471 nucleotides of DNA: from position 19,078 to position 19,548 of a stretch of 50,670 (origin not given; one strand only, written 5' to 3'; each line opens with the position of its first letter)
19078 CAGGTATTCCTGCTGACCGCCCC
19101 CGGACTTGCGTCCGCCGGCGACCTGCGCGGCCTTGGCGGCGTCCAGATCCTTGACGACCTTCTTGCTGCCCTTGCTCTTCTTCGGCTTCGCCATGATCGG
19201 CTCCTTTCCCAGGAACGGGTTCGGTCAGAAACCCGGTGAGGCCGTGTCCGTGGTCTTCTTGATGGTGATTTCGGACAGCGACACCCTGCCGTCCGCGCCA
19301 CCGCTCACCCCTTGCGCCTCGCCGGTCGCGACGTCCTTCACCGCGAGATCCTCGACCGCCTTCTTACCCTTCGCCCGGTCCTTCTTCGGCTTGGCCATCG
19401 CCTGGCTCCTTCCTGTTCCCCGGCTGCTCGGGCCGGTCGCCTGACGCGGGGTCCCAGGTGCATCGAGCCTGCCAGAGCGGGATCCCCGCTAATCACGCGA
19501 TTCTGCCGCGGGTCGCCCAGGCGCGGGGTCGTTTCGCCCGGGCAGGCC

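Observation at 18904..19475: Unannotated tandem trio of small ORFs encoding Lys-rich peptides with a shared Gly-Gly leader-like motif and Hcp-like C-terminal strands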

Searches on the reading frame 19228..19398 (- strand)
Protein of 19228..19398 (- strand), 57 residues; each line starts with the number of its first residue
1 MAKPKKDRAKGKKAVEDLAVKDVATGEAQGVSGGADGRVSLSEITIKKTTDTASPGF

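Call 3: search_protein_families(library=pfam, proteins=[window:19228-19398:-], max_evalue=10)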
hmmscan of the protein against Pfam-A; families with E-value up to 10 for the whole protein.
seq(57 aa): 1 family
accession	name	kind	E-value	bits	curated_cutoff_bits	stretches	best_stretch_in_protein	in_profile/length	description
PF05638.18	T6SS_HCP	-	0.0047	17.7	23.5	1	24-56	33-65/129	Type VI secretion system effector, Hcp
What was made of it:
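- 19225..19398 (-): Gene C (57 aa), orthologue of pep3. Leader (34 aa) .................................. at 19398-19297. Core (23 aa) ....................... at 19296-19228, corresponding to Hcp segment a (Hcp residues 48-66: strand, loop and start of the helix). Pfam T6SS_HCP E 0.0047, profile positions 33-65, below the cutoff (call 3).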

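Call 4: search_protein_families(library=ncbifam, proteins=[window:19228-19398:-], max_evalue=10)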
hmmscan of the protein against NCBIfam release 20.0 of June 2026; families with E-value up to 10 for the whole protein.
seq(57 aa): 2 families
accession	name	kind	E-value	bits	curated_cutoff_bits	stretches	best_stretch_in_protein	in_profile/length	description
NF053840.1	MnTportMntADein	equivalog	0.12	12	400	1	5-48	108-151/240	manganese ABC transporter ATP-binding protein MntA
TIGR02315.1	ABC_phnC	equivalog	0.14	11.6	266.1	1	5-44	120-159/243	phosphonate ABC transporter ATP-binding protein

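Call 5: find_homologous_proteins(query=window:19228-19398:-, max_evalue=0.01)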
Query seq(57 aa) (57 aa): 11 proteins with E <= 0.01 among 11 candidates.
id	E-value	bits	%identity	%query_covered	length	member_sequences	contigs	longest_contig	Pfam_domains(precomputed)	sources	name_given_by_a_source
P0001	5.1e-27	109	100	100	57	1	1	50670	-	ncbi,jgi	jgi:hypothetical protein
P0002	4.9e-22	94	86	100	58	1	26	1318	-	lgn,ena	-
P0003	1.0e-19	87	85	96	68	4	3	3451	-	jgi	-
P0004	3.5e-19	85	84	96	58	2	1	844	PF05638.19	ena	-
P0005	4.3e-18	82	79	100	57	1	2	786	-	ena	-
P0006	2.2e-12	64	70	100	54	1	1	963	-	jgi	jgi:type VI protein secretion system component Hcp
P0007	3.0e-10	57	67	96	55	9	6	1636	-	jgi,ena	-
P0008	3.4e-10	57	69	96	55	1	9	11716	-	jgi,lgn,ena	-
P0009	1.9e-9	55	65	96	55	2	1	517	-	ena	-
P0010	6.7e-8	50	62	96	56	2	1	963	-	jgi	jgi:type VI protein secretion system component Hcp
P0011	1.1e-7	49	62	96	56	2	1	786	-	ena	-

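Call 9: find_encoding_contigs(protein=P0001, flank=10000, max_places=3)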
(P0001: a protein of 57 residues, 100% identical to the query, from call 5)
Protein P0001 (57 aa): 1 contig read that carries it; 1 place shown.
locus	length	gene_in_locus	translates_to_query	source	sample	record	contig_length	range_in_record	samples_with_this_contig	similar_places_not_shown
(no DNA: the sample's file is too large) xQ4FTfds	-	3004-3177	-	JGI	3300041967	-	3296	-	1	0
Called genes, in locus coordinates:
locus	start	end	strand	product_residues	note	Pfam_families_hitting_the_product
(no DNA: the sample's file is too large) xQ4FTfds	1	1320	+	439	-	?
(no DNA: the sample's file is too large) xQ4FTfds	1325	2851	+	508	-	PF00496:SBP_bac_5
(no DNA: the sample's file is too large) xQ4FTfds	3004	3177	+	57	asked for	-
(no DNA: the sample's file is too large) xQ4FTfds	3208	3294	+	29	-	?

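Call 12: find_encoding_contigs(protein=P0008, flank=10000, max_places=6)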
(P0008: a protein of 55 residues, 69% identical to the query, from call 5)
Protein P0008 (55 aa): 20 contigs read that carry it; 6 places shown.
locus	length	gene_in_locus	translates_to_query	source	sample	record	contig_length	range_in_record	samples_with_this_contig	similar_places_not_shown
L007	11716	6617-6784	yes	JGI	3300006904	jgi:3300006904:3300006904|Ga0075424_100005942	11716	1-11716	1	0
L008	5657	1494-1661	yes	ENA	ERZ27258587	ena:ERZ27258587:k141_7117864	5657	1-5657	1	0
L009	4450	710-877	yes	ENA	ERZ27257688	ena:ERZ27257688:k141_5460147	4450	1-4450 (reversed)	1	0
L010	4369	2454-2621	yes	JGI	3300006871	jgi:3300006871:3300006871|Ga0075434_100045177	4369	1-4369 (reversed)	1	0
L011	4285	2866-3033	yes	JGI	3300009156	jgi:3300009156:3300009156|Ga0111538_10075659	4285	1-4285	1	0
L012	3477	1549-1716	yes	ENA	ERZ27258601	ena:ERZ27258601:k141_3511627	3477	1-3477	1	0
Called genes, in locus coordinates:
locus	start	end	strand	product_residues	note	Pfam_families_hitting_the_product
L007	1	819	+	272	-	?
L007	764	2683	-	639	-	PF00753:Lactamase_B, PF12706:Lactamase_B_2 (weak), PF14863:Alkyl_sulf_dimr, PF14864:Alkyl_sulf_C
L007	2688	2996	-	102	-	PF03992:ABM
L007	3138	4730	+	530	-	PF00496:SBP_bac_5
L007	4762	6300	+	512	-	PF00496:SBP_bac_5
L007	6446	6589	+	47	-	-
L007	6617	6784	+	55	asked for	-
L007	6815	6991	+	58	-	-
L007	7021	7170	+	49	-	-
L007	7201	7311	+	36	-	-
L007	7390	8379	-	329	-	PF08240:ADH_N, PF00107:ADH_zinc_N, PF13602:ADH_zinc_N_2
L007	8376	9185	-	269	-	PF04909:Amidohydro_2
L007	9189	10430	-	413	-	PF00144:Beta-lactamase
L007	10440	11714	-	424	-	?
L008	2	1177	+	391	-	?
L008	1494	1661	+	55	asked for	-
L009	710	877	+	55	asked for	-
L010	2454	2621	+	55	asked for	-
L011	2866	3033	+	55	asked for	-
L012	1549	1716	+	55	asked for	-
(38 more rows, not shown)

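Call 25: find_related_loci(query=A3, collection=genome_contigs, flank=10000)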
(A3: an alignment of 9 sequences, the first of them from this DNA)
Query A3 (57 aa) in genome_contigs; peptide patterns used: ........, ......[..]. (x = any residue, [..] = any of these).
98 stretches matched a pattern, but none encodes a relative of the query by tblastn (E <= 1e-3).
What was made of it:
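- Tried and rejected: A scan with the leader pattern gave no true hit (call 25).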

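Call 33: search_protein_representatives(alignment_id=A2)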
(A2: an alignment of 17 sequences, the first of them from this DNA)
Query: 17 sequences, 51 profile positions. Proteins with E-value up to 0.001 (for the whole library): 68; up to 1e-10: 3; up to 1e-30: 0. The best 68 are listed.
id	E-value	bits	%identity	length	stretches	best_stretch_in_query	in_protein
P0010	9.3e-18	80.1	-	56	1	1-51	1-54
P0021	1.7e-11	60.1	-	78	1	1-51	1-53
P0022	2.6e-11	59.5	-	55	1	1-49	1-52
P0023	2.8e-10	56.2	-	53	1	10-50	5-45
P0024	5.7e-10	55.2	-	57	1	1-50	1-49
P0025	8.5e-10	54.6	-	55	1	1-51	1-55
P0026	9.8e-10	54.4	-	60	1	1-49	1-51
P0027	1.0e-09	54.4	-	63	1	1-50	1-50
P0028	4.8e-09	52.2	-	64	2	20-49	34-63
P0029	6.7e-08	48.6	-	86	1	5-50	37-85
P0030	1.2e-07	47.7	-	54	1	4-49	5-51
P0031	5.2e-07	45.7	-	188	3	8-44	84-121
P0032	5.5e-07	45.6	-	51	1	1-50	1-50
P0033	7.9e-07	45.1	-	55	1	1-50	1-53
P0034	9.3e-07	44.9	-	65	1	1-49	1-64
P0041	6.1e-06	42.3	-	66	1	6-48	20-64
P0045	1.6e-05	41.0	-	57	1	19-49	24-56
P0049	3.7e-05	39.8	-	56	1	16-50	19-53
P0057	8.7e-05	38.6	-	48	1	5-49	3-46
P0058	9.0e-05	38.5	-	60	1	13-49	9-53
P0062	1.0e-04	38.4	-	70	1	3-51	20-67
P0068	1.8e-04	37.6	-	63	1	14-49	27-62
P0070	2.1e-04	37.4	-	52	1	20-50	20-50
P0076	4.0e-04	36.5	-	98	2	8-30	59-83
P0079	4.5e-04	36.3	-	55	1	12-49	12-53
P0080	5.3e-04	36.1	-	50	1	19-49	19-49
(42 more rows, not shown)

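Call 38: find_encoding_contigs(protein=P0080, flank=10000, max_places=4)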
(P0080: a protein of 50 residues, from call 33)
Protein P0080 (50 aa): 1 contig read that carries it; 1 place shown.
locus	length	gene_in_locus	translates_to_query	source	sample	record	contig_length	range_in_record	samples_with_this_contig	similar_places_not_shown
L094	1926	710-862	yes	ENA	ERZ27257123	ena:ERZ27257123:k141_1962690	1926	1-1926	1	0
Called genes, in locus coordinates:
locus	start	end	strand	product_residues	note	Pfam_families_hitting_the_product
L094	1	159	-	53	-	?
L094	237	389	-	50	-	-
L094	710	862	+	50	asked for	-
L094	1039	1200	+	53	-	-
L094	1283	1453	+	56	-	-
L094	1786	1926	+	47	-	?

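Call 45: search_protein_families(library=ncbifam, proteins=[P0080, P0070, P0049, P0068, P0058, P0076, P0031], max_evalue=1)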
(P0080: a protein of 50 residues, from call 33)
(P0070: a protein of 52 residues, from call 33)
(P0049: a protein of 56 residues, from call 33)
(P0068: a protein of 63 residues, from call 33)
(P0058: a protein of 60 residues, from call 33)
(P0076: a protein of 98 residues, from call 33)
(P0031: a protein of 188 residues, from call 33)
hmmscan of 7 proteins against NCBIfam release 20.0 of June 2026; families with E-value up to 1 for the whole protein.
P0080 (50 aa): 5 families
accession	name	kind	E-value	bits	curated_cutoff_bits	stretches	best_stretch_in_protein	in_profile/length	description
TIGR04497.1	GRASP_targ_2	subfamily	0.0063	16.5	32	1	15-31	13-29/50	putative ATP-grasp target RiPP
NF038167.1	cyan_ocin_like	subfamily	0.0088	16.2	32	1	12-32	6-23/72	CTB family bacteriocin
NF040664.1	HEC_x9_TCC_lant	equivalog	0.11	12.7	46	1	16-32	2-18/39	lacticin 481 family lantibiotic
NF033772.1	pheromone_VP1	equivalog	0.12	12.6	85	1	12-29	7-24/65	peptide pheromone VP1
TIGR03898.1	lanti_MRSA_kill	subfamily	0.18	11.8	23.5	1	14-28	30-44/44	mersacidin/lichenicidin family type 2 lantibiotic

P0070 (52 aa): 6 families
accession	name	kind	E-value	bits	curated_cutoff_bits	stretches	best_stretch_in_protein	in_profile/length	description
NF038167.1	cyan_ocin_like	subfamily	0.012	15.8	32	1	12-34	6-28/72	CTB family bacteriocin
NF038034.1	lactGbeta_entB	subfamily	0.041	14.1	37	1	17-32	1-16/38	lactococcin G-beta/enterocin 1071B family bacteriocin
TIGR03949.1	bact_IIb_cerein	subfamily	0.067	13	21.5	1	16-29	3-16/45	class IIb bacteriocin, lactobin A/cerein 7B family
TIGR03045.1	PS_II_C550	equivalog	0.067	12.9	177.75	1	5-27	120-142/159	photosystem II cytochrome c-550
NF046113.1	BLP_Lacticasei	subfamily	0.13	12.3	40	1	14-35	9-30/46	bacteriocin-like peptide, LSEI_2386 family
NF005370.0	PRK06911.1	equivalog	0.18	11.8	187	1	1-25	7-31/100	30S ribosomal protein S14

P0049 (56 aa): 5 families
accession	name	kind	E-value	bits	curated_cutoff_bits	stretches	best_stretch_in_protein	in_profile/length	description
NF033456.1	RiPP_CCRG-2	domain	0.0014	18.6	24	1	18-31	4-17/18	CCRG-2 family RiPP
NF038167.1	cyan_ocin_like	subfamily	0.01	16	32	1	18-40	9-31/72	CTB family bacteriocin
TIGR03949.1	bact_IIb_cerein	subfamily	0.065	13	21.5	1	18-32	2-16/45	class IIb bacteriocin, lactobin A/cerein 7B family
TIGR01847.1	bacteriocin_sig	domain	0.14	12.9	15.7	1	18-31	2-15/15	bacteriocin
NF040664.1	HEC_x9_TCC_lant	equivalog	0.18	12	46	1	18-35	1-18/39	lacticin 481 family lantibiotic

P0068 (63 aa): 0 families

P0058 (60 aa): 2 families
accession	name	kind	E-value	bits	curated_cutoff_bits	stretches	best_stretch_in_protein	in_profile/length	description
TIGR03898.1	lanti_MRSA_kill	subfamily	0.11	12.5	23.5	1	11-32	21-44/44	mersacidin/lichenicidin family type 2 lantibiotic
NF038163.1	bactofencin_A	equivalog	0.16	12.3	35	1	18-37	10-29/45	bactofencin A family cationic bacteriocin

P0076 (98 aa): 0 families

P0031 (188 aa): 5 families
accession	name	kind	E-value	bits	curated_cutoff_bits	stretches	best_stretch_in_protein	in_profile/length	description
TIGR01847.1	bacteriocin_sig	domain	5.2e-05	23.4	15.7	0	39-50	4-15/15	bacteriocin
NF033215.1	BlpC_Streptocco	equivalog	0.00015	21.4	70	0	94-106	13-25/51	quorum-sensing system pheromone BlpC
TIGR03949.1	bact_IIb_cerein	subfamily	0.00093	18.9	21.5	0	92-107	2-17/45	class IIb bacteriocin, lactobin A/cerein 7B family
NF046113.1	BLP_Lacticasei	subfamily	0.0023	17.9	40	0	150-161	15-26/46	bacteriocin-like peptide, LSEI_2386 family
NF033598.2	elast_bind_EbpS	equivalog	0.64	8.8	300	1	17-161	113-261/498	elastin-binding protein EbpS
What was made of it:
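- P0080 gives a weak hit to an 'ATP-grasp target RiPP' model, E 0.006 (call 45). P0031 gave a sub-threshold hit to the double-glycine pheromone model BlpC (E 1.5e-4, 21 bits vs cutoff 70) (call 45).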

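Call 46: search_protein_families(library=pfam, proteins=[P0080, P0070, P0049, P0068, P0058, P0024], max_evalue=1)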
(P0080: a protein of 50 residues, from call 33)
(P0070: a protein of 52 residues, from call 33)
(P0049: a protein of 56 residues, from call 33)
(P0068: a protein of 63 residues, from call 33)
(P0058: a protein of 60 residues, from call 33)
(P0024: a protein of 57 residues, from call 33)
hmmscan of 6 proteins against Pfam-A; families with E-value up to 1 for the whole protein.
P0080 (50 aa): 2 families
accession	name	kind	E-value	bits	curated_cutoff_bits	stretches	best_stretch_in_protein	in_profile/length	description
PF05638.18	T6SS_HCP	-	0.094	13.4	23.5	1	18-50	77-106/129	Type VI secretion system effector, Hcp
PF04604.19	L_biotic_typeA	-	0.18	12.1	21.7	1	9-32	7-29/50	Type-A lantibiotic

P0070 (52 aa): 3 families
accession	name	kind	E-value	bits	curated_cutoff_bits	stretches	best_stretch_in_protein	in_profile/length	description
PF05638.18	T6SS_HCP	-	0.037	14.7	23.5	1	21-51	80-107/129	Type VI secretion system effector, Hcp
PF04604.19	L_biotic_typeA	-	0.046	14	21.7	1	2-30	2-27/50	Type-A lantibiotic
PF18677.6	ArnB_C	-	0.055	13.8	26.3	1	4-21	41-58/72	Archaellum regulatory network B, C-terminal domain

P0049 (56 aa): 3 families
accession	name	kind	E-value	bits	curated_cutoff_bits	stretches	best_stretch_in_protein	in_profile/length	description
PF05638.18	T6SS_HCP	-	0.0089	16.8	23.5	1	32-55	84-108/129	Type VI secretion system effector, Hcp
PF04604.19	L_biotic_typeA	-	0.056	13.8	21.7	1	12-35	7-29/50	Type-A lantibiotic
PF10439.15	Bacteriocin_IIc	-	0.058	13.8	27.1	1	18-34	5-21/59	Bacteriocin class II with double-glycine leader peptide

P0068 (63 aa): 1 family
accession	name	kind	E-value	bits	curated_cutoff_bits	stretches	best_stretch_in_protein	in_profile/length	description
PF05638.18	T6SS_HCP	-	0.15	12.8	23.5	1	42-63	84-106/129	Type VI secretion system effector, Hcp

P0058 (60 aa): 2 families
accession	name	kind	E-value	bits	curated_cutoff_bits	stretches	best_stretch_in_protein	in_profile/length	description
PF05638.18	T6SS_HCP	-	0.0026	18.5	23.5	1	29-57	81-109/129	Type VI secretion system effector, Hcp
PF22287.2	TraI-like_C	-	0.08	13.3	28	1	5-57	11-61/85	TraI-like C-terminal domain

P0024 (57 aa): 1 family
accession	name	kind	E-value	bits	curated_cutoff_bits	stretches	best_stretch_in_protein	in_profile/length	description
PF05638.18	T6SS_HCP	-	0.0074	17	23.5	1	29-53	85-110/129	Type VI secretion system effector, Hcp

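Call 47: list_cluster_members(proteins=[P0070, P0049, P0068, P0058, P0057, P0030, P0079, P0041, P0045, P0028])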
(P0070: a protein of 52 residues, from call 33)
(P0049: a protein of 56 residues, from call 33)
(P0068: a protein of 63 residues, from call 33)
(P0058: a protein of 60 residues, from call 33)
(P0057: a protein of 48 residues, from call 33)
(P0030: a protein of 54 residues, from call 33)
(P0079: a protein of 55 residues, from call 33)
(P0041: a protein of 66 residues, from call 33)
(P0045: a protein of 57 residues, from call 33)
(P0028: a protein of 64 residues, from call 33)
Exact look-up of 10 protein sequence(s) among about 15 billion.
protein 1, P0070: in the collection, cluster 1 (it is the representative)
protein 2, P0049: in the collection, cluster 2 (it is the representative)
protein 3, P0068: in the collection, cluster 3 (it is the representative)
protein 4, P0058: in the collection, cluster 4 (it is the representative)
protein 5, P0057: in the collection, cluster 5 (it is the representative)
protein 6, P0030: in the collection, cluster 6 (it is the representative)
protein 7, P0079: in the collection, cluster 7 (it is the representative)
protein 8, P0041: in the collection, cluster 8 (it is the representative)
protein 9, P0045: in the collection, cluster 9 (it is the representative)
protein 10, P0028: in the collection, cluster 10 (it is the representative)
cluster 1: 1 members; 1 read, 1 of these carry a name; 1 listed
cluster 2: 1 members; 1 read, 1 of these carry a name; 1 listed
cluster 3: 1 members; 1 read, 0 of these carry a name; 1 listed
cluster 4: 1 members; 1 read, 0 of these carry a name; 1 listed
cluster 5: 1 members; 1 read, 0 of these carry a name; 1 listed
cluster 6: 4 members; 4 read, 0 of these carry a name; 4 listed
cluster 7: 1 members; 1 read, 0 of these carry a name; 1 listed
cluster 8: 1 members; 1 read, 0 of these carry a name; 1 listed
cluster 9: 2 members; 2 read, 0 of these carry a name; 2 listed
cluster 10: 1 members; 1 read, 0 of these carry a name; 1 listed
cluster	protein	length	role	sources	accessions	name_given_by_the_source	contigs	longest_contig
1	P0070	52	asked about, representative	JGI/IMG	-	oligoribonuclease (3'-5' exoribonuclease)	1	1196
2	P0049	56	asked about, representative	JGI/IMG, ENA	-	hypothetical protein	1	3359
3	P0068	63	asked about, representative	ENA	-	-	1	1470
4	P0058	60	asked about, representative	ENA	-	-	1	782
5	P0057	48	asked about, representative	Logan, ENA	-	-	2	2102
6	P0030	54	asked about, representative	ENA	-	-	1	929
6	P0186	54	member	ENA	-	-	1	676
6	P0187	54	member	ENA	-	-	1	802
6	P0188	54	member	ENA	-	-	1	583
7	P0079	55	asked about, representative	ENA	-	-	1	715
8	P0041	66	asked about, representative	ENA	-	-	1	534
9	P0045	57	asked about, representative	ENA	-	-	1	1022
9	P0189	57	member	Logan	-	-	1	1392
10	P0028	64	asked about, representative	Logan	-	-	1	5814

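Call 48: find_encoding_contigs(protein=P0049, flank=10000, max_places=2)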
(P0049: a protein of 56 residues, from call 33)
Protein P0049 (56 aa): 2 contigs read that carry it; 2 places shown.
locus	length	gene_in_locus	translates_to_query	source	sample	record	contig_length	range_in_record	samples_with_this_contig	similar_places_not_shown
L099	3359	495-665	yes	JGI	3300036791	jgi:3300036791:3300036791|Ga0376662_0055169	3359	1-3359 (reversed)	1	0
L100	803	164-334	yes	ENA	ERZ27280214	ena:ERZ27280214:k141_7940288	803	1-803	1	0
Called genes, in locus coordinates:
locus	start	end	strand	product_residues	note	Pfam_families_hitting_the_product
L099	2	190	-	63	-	?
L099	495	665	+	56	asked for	-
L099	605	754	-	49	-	-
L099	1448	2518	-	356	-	PF01548:DEDD_Tnp_IS110, PF02371:Transposase_20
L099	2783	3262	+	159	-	-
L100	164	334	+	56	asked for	-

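Call 49: find_encoding_contigs(protein=P0028, flank=10000, max_places=2)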
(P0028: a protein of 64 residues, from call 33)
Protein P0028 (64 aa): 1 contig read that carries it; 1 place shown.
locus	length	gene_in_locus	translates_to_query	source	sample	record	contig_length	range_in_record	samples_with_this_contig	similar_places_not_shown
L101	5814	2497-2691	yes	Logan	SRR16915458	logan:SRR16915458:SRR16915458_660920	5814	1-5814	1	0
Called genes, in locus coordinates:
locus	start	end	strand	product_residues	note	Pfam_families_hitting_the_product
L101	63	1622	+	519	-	PF00202:Aminotran_3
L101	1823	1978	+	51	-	-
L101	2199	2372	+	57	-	-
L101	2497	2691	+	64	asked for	-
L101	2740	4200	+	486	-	PF11074:DUF2779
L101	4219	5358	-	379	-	-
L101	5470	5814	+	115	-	?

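Call 50: find_encoding_contigs(protein=P0062, flank=10000, max_places=3)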
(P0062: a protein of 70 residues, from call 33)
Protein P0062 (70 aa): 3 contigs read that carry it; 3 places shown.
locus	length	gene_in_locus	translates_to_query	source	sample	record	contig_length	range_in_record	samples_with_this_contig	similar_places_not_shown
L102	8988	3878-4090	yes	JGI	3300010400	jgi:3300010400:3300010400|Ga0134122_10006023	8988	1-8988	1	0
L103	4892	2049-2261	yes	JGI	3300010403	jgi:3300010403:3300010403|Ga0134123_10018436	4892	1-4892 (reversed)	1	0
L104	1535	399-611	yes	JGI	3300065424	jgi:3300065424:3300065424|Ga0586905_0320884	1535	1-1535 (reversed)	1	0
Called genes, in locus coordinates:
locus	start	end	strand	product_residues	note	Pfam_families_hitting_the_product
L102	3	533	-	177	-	?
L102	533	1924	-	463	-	PF01547:SBP_bac_1, PF13416:SBP_bac_8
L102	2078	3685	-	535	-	PF00884:Sulfatase, PF01663:Phosphodiest (faint), PF16347:SGSH_C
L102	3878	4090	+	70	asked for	-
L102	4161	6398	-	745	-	PF00989:PAS (weak), PF13426:PAS_9 (faint), PF08447:PAS_3, PF00512:HisKA (weak), PF02518:HATPase_c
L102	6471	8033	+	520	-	PF00496:SBP_bac_5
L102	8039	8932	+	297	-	PF23678:YqhI, PF01738:DLH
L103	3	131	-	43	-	?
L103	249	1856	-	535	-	PF00884:Sulfatase, PF01663:Phosphodiest (faint), PF16347:SGSH_C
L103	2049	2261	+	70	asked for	-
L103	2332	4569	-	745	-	PF00989:PAS, PF08447:PAS_3, PF00512:HisKA (weak), PF02518:HATPase_c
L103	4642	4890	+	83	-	?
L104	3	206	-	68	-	?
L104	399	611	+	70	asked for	-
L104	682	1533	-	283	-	?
